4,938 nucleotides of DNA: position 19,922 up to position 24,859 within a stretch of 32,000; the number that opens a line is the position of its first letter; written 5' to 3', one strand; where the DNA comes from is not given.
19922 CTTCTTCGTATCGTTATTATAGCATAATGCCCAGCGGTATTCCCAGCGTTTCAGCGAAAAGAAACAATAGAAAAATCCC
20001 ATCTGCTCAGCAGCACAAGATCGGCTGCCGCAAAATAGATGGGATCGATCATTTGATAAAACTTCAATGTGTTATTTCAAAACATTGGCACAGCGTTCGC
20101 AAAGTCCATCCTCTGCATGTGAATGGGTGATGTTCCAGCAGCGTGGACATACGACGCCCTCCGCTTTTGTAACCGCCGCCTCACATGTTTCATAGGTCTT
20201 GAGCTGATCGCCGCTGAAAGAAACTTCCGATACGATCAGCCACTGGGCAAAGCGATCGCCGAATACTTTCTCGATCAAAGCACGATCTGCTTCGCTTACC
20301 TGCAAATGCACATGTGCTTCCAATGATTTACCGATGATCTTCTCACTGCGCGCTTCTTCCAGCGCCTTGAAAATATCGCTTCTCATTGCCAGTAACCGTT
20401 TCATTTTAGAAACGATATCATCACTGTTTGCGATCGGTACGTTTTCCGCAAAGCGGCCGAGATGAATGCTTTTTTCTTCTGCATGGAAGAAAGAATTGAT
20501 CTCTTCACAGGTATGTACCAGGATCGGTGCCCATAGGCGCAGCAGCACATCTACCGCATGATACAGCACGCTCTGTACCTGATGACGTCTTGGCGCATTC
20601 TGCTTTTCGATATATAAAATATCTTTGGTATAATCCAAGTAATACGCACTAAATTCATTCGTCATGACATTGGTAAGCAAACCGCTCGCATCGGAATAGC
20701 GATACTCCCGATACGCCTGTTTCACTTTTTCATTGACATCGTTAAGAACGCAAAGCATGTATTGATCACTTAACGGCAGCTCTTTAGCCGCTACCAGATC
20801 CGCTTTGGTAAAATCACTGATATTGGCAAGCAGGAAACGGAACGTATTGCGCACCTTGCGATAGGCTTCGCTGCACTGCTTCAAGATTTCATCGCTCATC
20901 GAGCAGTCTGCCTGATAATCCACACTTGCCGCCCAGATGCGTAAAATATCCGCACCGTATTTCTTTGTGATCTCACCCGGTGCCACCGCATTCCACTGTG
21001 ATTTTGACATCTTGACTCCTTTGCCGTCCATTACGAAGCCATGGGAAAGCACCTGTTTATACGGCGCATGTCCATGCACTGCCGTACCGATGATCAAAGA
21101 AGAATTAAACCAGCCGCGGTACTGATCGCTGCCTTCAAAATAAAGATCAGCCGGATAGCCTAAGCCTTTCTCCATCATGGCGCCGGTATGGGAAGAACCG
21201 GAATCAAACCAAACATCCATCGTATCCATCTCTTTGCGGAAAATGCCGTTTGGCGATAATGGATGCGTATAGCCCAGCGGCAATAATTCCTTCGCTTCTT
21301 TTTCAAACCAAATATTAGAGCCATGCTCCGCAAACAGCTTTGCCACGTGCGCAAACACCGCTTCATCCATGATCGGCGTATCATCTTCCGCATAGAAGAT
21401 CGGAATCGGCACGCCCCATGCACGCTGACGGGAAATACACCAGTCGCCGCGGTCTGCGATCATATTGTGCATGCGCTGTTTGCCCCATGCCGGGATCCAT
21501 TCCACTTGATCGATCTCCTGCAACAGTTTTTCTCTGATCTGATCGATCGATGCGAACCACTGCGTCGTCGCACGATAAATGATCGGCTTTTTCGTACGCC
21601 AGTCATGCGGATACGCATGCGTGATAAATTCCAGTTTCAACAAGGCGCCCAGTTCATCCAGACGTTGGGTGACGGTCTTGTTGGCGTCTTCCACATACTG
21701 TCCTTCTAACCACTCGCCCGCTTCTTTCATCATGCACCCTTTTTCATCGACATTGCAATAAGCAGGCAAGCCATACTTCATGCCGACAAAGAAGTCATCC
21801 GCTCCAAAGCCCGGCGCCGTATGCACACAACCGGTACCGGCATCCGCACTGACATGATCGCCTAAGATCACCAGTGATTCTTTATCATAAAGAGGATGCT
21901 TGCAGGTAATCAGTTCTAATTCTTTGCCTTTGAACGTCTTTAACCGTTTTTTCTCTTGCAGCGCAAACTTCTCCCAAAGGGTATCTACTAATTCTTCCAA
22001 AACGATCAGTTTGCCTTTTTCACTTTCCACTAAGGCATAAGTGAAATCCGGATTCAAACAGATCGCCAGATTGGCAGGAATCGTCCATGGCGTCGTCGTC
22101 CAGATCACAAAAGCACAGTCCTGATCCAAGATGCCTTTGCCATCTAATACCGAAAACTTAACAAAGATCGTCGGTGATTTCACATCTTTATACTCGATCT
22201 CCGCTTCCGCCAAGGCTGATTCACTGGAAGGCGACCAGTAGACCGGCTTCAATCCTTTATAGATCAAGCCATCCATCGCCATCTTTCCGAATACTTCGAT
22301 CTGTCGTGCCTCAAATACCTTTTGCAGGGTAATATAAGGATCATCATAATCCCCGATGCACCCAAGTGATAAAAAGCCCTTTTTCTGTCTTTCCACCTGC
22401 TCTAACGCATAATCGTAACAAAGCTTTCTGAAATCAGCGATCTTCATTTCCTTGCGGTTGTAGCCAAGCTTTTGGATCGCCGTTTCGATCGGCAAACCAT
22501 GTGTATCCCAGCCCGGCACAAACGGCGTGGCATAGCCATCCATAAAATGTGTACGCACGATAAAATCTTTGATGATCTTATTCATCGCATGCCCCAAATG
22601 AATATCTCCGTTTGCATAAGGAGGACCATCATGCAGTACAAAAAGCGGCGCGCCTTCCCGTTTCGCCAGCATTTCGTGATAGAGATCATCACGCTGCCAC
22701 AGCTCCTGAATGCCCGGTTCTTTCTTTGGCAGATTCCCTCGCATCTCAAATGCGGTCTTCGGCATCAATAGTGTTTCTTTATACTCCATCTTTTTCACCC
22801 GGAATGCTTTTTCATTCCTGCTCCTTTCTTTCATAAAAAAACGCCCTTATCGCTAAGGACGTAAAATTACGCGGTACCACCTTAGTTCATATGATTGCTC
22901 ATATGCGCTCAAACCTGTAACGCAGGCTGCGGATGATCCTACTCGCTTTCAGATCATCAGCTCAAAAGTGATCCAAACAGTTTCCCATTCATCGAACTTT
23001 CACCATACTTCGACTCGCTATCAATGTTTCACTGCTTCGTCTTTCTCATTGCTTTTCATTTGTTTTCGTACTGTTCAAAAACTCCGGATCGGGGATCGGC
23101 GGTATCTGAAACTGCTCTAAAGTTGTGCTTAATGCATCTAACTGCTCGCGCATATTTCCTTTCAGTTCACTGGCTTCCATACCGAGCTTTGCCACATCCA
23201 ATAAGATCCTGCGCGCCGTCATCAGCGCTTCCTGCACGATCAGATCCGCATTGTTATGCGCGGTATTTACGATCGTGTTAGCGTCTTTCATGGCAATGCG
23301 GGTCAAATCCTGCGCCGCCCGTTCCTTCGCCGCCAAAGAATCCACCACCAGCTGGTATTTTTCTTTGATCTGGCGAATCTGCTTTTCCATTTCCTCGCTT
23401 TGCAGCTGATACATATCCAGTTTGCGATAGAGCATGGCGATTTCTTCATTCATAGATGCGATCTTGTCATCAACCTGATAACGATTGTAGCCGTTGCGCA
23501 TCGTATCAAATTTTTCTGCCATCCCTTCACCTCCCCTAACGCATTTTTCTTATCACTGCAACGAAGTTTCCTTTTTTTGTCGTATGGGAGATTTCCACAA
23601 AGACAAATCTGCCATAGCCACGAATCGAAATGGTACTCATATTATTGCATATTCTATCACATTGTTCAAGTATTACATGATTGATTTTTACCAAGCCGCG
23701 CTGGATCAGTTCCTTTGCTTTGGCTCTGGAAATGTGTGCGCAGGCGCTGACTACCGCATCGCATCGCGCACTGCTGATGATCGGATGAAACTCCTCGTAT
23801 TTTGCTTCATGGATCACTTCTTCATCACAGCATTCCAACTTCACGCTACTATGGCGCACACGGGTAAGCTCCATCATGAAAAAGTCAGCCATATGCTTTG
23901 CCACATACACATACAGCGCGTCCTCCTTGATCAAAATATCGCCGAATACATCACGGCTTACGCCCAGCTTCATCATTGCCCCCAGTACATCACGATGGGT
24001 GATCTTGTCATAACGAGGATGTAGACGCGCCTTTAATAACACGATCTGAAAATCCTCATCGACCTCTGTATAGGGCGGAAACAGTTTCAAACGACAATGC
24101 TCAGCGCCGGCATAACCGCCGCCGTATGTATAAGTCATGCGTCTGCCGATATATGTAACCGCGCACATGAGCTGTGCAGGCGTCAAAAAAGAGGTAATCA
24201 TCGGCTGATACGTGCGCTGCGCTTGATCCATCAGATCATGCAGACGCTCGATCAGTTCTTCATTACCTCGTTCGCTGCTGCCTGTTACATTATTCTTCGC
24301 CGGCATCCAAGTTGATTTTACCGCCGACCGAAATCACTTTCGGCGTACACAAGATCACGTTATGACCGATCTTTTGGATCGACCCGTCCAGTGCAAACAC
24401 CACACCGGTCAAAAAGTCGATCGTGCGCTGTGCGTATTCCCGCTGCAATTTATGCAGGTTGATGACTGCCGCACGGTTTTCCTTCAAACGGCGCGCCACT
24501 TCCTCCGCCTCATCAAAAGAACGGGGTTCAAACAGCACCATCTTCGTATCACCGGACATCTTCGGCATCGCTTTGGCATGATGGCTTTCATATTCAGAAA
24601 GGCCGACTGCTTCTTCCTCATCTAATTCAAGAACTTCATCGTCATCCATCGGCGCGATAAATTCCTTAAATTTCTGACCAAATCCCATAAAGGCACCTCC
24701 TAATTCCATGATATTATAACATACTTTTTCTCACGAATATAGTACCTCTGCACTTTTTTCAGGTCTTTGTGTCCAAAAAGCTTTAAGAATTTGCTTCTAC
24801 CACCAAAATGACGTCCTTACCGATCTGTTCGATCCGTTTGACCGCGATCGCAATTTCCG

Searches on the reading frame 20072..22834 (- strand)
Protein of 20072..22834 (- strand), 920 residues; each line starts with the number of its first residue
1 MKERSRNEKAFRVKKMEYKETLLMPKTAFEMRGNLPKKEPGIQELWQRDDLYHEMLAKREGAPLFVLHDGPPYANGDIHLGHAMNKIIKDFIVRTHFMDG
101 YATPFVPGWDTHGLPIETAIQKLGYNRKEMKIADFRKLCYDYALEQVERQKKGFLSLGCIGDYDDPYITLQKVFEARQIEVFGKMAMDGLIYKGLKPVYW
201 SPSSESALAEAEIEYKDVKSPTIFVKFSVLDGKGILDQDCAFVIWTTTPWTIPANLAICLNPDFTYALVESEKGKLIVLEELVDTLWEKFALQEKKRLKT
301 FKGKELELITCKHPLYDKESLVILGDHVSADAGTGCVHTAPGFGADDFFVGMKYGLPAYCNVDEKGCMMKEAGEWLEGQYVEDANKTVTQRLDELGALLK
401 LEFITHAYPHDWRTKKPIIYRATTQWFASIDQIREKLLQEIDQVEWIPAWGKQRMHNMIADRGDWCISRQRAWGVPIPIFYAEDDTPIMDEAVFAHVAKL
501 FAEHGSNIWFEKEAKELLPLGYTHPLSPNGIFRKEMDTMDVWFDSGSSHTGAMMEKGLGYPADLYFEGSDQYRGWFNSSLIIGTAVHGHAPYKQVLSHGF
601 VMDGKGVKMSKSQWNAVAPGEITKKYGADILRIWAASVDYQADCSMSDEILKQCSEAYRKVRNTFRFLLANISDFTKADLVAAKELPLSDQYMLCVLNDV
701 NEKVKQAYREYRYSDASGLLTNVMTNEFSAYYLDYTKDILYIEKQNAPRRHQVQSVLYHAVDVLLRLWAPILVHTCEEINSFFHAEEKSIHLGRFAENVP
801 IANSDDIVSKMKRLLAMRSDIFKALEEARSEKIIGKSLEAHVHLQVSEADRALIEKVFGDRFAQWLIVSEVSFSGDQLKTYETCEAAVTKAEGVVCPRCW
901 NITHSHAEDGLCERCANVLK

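Call 50: search_protein_families(library=pfam, proteins=[window:20072-22834:-], max_evalue=0.00001)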
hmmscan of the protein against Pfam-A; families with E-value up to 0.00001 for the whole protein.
window:20072-22834:- (920 aa): 4 families
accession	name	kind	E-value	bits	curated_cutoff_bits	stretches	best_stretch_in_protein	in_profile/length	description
PF00133.28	tRNA-synt_1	-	2.3e-137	458.6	22.7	1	42-647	2-414/414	tRNA synthetases class I (I, L, M and V)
PF08264.19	Anticodon_1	-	6.7e-27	94.6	25.1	1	690-843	1-147/148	Anticodon-binding domain of tRNA ligase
PF09334.17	tRNA-synt_1g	-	2.2e-23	83.1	20.1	1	72-214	8-136/391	tRNA synthetases class I (M)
PF01406.26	tRNA-synt_1e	-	3.6e-07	30.3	27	0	552-654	198-299/301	tRNA synthetases class I (C) catalytic domain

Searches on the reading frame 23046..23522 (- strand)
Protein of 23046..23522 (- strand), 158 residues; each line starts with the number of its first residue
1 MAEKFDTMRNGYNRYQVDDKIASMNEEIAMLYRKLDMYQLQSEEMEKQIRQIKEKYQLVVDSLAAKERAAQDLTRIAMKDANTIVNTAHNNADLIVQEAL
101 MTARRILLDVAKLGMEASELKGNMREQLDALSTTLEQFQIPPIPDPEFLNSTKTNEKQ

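Call 50: search_protein_families(library=pfam, proteins=[window:23046-23522:-], max_evalue=0.00001)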
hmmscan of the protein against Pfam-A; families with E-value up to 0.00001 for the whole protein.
window:23046-23522:- (158 aa): 1 family
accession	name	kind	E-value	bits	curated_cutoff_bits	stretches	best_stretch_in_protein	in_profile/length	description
PF05103.18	DivIVA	-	3.3e-11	43.7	28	1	4-120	10-126/131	DivIVA protein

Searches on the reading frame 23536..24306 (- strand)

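Call 51: search_protein_families(library=pfam, proteins=[window:23536-24306:-], max_evalue=0.00001)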
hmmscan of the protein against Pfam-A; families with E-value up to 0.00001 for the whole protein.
window:23536-24306:- (256 aa): 1 family
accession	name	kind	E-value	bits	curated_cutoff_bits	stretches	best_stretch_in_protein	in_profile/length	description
PF17774.7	YlmH_RBD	-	4e-20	72.4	23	1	83-160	3-80/84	Putative RNA-binding domain in YlmH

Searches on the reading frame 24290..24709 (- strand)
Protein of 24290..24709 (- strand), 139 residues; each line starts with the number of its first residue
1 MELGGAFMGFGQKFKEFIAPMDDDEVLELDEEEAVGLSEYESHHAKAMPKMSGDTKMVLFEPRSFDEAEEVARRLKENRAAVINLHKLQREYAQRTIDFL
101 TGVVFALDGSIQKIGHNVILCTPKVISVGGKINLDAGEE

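Call 51: search_protein_families(library=pfam, proteins=[window:24290-24709:-], max_evalue=0.00001)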
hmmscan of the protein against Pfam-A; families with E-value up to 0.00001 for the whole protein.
window:24290-24709:- (139 aa): 1 family
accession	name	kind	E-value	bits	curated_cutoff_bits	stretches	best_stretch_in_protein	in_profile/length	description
PF04472.17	SepF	-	7.2e-25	87.5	27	1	58-128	2-72/72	Cell division protein SepF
